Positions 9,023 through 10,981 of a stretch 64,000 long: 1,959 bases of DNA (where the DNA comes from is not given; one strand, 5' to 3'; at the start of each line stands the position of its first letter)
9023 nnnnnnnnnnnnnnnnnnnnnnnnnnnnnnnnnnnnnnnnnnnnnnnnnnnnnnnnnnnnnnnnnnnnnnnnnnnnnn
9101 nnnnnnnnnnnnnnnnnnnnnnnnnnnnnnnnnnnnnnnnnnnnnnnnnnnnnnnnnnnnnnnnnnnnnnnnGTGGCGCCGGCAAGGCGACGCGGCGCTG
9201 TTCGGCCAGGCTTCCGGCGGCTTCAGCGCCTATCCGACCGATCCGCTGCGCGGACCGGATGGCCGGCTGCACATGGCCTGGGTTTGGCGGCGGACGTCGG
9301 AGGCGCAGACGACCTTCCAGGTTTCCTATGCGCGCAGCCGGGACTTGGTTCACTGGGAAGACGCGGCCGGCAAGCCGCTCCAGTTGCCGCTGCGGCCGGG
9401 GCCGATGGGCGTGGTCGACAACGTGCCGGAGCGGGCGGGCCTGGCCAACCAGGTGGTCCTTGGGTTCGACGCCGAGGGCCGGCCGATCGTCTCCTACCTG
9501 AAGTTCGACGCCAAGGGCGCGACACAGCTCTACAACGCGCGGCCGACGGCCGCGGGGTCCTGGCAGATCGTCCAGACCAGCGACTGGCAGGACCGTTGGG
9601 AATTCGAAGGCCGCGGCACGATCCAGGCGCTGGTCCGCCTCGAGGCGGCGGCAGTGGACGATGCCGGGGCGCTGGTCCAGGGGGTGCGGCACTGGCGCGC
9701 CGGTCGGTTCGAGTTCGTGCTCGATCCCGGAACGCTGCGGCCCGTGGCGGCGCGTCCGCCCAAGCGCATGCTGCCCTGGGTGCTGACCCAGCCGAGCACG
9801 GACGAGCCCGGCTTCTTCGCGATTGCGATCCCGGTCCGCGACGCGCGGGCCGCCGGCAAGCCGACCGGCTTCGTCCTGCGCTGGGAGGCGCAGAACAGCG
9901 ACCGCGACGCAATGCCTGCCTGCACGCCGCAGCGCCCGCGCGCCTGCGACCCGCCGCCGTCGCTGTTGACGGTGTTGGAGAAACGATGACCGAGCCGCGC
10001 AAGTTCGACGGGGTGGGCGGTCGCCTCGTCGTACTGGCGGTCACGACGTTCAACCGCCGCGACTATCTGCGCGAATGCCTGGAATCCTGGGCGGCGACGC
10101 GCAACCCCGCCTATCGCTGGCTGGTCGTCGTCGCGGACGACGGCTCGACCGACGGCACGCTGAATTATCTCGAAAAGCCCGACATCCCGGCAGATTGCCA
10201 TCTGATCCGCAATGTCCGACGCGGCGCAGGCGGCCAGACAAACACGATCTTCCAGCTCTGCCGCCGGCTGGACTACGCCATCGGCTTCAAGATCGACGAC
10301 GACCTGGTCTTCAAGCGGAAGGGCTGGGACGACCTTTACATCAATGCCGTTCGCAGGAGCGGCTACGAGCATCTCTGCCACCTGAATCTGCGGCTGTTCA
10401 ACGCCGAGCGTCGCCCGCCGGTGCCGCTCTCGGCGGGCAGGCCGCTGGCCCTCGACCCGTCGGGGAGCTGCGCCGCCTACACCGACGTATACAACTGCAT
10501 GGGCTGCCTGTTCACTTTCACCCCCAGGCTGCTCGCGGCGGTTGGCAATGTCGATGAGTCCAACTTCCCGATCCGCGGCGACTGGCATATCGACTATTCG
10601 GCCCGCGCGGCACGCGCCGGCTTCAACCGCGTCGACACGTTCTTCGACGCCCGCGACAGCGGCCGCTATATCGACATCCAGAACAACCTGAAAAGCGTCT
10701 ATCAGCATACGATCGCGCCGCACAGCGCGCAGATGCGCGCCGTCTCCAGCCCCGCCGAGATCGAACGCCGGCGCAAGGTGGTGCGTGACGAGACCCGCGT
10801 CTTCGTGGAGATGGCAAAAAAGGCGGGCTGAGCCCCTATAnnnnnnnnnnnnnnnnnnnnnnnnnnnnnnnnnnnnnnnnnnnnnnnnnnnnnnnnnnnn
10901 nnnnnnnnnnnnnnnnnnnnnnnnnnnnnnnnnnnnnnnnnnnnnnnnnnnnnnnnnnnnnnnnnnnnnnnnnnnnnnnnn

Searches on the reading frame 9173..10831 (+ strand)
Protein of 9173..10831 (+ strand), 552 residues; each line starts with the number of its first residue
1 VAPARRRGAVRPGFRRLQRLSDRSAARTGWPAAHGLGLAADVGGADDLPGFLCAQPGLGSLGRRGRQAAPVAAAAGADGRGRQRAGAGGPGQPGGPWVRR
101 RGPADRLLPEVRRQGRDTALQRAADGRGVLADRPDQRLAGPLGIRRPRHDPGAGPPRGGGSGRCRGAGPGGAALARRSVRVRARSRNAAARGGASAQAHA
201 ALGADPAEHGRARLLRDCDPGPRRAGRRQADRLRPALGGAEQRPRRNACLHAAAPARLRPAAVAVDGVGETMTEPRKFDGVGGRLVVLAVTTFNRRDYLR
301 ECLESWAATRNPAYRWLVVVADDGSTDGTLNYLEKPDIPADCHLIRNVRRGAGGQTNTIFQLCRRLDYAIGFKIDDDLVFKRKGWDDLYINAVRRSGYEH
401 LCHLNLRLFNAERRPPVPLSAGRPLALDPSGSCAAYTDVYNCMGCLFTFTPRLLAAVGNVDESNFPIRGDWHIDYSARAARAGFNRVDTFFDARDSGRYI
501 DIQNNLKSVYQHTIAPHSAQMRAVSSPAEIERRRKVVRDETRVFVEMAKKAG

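Call 7: search_protein_families(library=pfam, proteins=[window:9173-10831:+], max_evalue=0.001)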
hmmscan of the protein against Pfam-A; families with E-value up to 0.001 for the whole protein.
window:9173-10831:+ (552 aa): 2 families
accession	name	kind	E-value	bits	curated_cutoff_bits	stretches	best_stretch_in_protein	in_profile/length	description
PF00535.33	Glycos_transf_2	-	7e-12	46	23.3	1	289-383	3-94/168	Glycosyl transferase family 2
PF13641.12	Glyco_tranf_2_3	-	1.7e-07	32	27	1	286-378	3-97/230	Glycosyltransferase like family 2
